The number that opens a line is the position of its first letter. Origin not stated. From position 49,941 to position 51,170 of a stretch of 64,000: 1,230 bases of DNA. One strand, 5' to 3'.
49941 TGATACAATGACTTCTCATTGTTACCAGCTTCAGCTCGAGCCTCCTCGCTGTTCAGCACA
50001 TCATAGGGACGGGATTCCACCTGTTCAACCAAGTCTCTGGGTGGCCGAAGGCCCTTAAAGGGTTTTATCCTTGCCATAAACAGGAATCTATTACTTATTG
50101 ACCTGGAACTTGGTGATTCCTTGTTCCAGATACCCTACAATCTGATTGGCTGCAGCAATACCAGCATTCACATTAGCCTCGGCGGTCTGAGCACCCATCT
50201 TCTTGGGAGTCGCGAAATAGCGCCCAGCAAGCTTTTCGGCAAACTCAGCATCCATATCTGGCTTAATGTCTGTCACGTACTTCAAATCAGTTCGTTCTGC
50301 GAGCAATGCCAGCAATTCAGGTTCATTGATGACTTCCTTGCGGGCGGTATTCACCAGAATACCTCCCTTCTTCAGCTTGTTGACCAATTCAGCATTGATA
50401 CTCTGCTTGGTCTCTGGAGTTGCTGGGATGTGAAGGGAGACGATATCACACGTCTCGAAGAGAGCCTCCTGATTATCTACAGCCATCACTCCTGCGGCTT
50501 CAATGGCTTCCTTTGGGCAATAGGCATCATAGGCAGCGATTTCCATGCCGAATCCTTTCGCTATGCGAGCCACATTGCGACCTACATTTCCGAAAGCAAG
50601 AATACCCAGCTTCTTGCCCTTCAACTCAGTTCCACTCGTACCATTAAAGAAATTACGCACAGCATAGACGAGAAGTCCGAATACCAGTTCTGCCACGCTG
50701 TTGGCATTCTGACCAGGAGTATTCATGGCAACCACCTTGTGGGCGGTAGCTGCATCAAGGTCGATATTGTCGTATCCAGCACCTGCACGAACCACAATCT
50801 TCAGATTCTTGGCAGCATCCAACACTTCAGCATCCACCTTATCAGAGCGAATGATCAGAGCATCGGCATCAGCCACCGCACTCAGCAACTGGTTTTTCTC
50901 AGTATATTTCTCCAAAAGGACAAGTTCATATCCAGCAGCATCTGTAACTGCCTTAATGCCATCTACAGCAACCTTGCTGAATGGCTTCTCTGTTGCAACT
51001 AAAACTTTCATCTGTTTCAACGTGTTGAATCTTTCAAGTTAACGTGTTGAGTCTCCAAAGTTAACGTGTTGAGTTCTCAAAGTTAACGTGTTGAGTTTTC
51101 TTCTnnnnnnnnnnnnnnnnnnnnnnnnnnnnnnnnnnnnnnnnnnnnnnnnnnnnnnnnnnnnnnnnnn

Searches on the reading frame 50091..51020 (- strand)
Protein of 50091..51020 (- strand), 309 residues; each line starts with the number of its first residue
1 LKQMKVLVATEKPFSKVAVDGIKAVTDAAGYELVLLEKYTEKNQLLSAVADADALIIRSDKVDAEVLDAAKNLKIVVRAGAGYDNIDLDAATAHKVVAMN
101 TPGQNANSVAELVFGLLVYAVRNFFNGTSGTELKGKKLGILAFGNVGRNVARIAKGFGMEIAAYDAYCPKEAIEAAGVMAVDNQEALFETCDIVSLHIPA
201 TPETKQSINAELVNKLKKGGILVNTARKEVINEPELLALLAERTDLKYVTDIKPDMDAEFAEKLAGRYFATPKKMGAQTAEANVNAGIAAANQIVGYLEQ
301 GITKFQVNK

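Call 9: search_protein_families(library=pfam, proteins=[window:50091-51020:-])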
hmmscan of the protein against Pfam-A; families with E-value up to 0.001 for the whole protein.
window:50091-51020:- (309 aa): 5 families
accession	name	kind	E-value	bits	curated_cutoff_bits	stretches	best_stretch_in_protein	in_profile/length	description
PF02826.25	2-Hacid_dh_C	-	3.2e-35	121.6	25.1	1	127-252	28-153/178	D-isomer specific 2-hydroxyacid dehydrogenase, NAD binding domain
PF00389.36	2-Hacid_dh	-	8.5e-31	106.8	24.6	1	22-308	12-134/134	D-isomer specific 2-hydroxyacid dehydrogenase, catalytic domain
PF03446.21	NAD_binding_2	-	8.3e-06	26.3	21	1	138-242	2-109/161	NAD binding domain of 6-phosphogluconate dehydrogenase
PF00670.27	AdoHcyase_NAD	-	0.00018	22.1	27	0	131-257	19-136/162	S-adenosyl-L-homocysteine hydrolase, NAD binding domain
PF00208.27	ELFV_dehydrog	-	0.00048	20.3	23.4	0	117-239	14-132/241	Glutamate/Leucine/Phenylalanine/Valine dehydrogenase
